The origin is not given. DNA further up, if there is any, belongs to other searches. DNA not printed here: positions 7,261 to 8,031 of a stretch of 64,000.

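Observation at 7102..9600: Low-GC TIR-like (DUF1863) plus small multi-TM protein pair wedged between IS remnants: a minimal Thoeris-like / TIR-SLATT abortive-infection candidate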

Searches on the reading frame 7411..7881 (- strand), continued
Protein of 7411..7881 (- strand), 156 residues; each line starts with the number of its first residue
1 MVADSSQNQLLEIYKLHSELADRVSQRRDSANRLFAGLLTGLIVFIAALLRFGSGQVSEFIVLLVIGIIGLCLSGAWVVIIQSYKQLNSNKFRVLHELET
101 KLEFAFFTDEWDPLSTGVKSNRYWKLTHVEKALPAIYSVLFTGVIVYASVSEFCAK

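Call 79: search_protein_families(library=pfam, proteins=[L065:4982-5512:+, L079:4558-5337:+, L004:6494-6898:-, L035:807-3650:+, L044:6469-7656:+, L044:2539-5982:+], max_evalue=0.01)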
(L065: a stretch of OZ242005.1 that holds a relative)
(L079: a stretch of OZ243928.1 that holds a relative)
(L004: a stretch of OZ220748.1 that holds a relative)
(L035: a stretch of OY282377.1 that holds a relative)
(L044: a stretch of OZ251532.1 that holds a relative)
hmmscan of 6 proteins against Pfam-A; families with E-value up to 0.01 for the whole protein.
L065:4982-5512:+ (176 aa): 4 families
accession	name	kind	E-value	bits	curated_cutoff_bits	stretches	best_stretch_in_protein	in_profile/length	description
PF14015.11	DUF4231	-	5.5e-17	62.5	24.7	1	20-124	1-100/103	Protein of unknown function (DUF4231)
PF18181.6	SLATT_1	-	2.1e-08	34.7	26.3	1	13-107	1-90/122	SMODS and SLOG-associating 2TM effector domain 1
PF18184.6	SLATT_3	-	6.9e-07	30.1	26.3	1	25-140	7-121/155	SMODS and SLOG-associating 2TM effector domain 3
PF20990.2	DUF2207_C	-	0.0028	17.8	33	1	13-99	117-207/247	Predicted membrane protein (DUF2207) C-terminal domain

L079:4558-5337:+ (259 aa): 2 families
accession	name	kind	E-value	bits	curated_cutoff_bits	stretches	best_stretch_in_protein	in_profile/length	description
PF00656.27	Peptidase_C14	-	3.3e-19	70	21.4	1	2-219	2-225/233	Caspase domain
PF12770.12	CHAT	-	0.0003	20.8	24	1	63-141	132-213/289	CHAT domain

L004:6494-6898:- (134 aa): 2 families
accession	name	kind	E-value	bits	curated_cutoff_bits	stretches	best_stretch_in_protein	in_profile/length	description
PF08937.16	ThsB_TIR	-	1.6e-06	28.9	21.2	1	10-100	1-97/100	Thoeris protein ThsB, TIR-like domain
PF05014.21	Nuc_deoxyrib_tr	-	0.0058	17.2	28.8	1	51-100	52-100/117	Nucleoside 2-deoxyribosyltransferase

L035:807-3650:+ (947 aa): 2 families
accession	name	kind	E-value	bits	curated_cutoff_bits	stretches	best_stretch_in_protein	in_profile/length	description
PF04851.21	ResIII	-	1.7e-05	25.3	22.5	1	218-388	24-152/164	Type III restriction enzyme, res subunit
PF08722.17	Tn7_TnsA-like_N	-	0.0005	21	26.5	1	862-920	15-80/85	TnsA-like endonuclease N terminal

L044:6469-7656:+ (395 aa): 6 families
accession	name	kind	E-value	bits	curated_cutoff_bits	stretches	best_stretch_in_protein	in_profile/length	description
PF13304.12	AAA_21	-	2.6e-36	126.7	27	2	217-343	165-304/304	AAA domain, putative AbiEii toxin, Type IV TA system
PF13175.12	AAA_15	-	6.5e-17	62.6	32.1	2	1-81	1-66/374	AAA ATPase domain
PF02463.25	SMC_N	-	7e-11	42.4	40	1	3-343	2-203/220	RecF/RecN/SMC N terminal domain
PF13476.12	AAA_23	-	1.9e-08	35.6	27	1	5-46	1-41/201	AAA domain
PF11398.14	DUF2813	-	0.0003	20.7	21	0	299-353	284-336/372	Protein of unknown function (DUF2813)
PF13555.12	AAA_29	-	0.0036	17.4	27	1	3-47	1-45/61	P-loop containing region of AAA domain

L044:2539-5982:+ (1147 aa): 1 family
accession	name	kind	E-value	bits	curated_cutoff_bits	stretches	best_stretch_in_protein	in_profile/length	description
PF25791.1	BREX_BrxC_wHTH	-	0.0021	18.4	27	0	800-844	61-105/126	BREX ATP-binding protein BrxC winged helix-turn-helix domain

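Call 88: search_protein_representatives(alignment_id=A1)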
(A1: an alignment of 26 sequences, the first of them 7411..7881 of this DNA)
Query: 26 sequences, 151 profile positions. Proteins with E-value up to 0.001 (for the whole library): 3127; up to 1e-10: 1842; up to 1e-30: 96. The best 150 are listed.
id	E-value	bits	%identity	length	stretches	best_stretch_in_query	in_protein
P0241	3.6e-66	237.7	-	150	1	1-149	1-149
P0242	7.3e-55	201.0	-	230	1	3-146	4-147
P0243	8.0e-55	200.8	-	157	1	4-145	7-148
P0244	2.2e-54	199.4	-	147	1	4-116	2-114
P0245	4.4e-53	195.2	-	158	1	4-149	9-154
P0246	8.8e-53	194.2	-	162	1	1-119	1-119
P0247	9.1e-51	187.7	-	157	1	3-149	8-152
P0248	5.4e-50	185.2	-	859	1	6-149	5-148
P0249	1.6e-49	183.6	-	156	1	1-148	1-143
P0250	6.3e-49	181.7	-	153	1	1-149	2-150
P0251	4.0e-48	179.1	-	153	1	9-149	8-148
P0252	5.0e-48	178.8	-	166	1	6-149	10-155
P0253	2.5e-47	176.5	-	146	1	1-149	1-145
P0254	1.1e-46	174.5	-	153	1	3-149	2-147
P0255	1.7e-46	173.8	-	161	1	1-149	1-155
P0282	4.2e-38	146.6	-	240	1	3-100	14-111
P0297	2.9e-35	137.3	-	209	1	6-138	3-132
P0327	2.4e-31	124.6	-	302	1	3-144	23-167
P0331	6.7e-31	123.2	-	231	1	3-143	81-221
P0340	2.1e-30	121.6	-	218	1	6-149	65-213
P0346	3.9e-30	120.7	-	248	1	8-145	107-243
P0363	1.6e-29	118.7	-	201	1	6-149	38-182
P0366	2.2e-29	118.3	-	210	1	6-147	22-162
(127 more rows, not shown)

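Call 89: search_protein_families(library=pfam, proteins=[P0248, P0327, P0346, P0331, P0242, P0282, P0340, P0297, P0366, P0363], max_evalue=0.001)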
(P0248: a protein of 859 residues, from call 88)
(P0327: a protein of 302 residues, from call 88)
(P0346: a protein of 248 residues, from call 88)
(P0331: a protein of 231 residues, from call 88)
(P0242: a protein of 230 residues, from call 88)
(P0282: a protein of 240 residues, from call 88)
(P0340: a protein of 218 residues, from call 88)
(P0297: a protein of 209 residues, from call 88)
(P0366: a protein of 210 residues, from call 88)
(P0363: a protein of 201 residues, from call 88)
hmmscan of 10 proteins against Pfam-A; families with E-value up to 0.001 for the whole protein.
P0248 (859 aa): 3 families
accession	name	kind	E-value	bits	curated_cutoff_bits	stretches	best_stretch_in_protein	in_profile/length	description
PF24838.2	8xMP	-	1.1e-28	100.2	30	1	10-147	2-135/136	Octameric membrane protein family (8xMP)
PF13304.12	AAA_21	-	6.7e-10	39.9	27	1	682-797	220-303/304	AAA domain, putative AbiEii toxin, Type IV TA system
PF02463.25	SMC_N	-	2.3e-05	24.4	40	0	736-809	138-214/220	RecF/RecN/SMC N terminal domain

P0327 (302 aa): 1 family
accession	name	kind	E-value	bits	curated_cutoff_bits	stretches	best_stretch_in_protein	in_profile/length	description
PF24838.2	8xMP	-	3e-21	76.1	30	1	31-167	2-131/136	Octameric membrane protein family (8xMP)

P0346 (248 aa): 1 family
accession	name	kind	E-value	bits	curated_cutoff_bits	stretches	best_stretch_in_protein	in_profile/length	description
PF24838.2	8xMP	-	4.8e-39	133.7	30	1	109-245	1-134/136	Octameric membrane protein family (8xMP)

P0331 (231 aa): 1 family
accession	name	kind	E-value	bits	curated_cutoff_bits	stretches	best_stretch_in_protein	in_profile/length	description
PF24838.2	8xMP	-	8.9e-36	123.1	30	1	88-222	1-131/136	Octameric membrane protein family (8xMP)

P0242 (230 aa): 1 family
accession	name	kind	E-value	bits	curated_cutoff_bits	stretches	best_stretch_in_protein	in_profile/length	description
PF24838.2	8xMP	-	3.5e-31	108.3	30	1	11-147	1-133/136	Octameric membrane protein family (8xMP)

P0282 (240 aa): 1 family
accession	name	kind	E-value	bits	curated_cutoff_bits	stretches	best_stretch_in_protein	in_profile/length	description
PF24838.2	8xMP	-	4.1e-19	69.2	30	1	21-116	1-93/136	Octameric membrane protein family (8xMP)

P0340 (218 aa): 1 family
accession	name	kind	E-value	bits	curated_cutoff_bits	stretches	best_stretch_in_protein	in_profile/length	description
PF24838.2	8xMP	-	2.3e-39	134.8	30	1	69-212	1-135/136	Octameric membrane protein family (8xMP)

P0297 (209 aa): 1 family
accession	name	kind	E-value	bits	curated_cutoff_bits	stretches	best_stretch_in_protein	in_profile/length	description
PF24838.2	8xMP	-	1.5e-27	96.5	30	1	7-138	1-131/136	Octameric membrane protein family (8xMP)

P0366 (210 aa): 1 family
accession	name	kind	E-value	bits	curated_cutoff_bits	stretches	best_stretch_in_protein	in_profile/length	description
PF24838.2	8xMP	-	2.8e-41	141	30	1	26-162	1-134/136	Octameric membrane protein family (8xMP)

P0363 (201 aa): 1 family
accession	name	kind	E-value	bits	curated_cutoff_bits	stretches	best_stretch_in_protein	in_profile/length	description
PF24838.2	8xMP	-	8.3e-36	123.2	30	1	42-181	1-135/136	Octameric membrane protein family (8xMP)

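Call 94: find_related_loci(query=A1, collection=viral_contigs, flank=5000)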
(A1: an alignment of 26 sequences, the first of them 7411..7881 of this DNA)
Query A1 (156 aa) in viral_contigs; peptide patterns used: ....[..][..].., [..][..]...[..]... (x = any residue, [..] = any of these).
37 stretches matched a pattern, but none encodes a relative of the query by tblastn (E <= 1e-3).
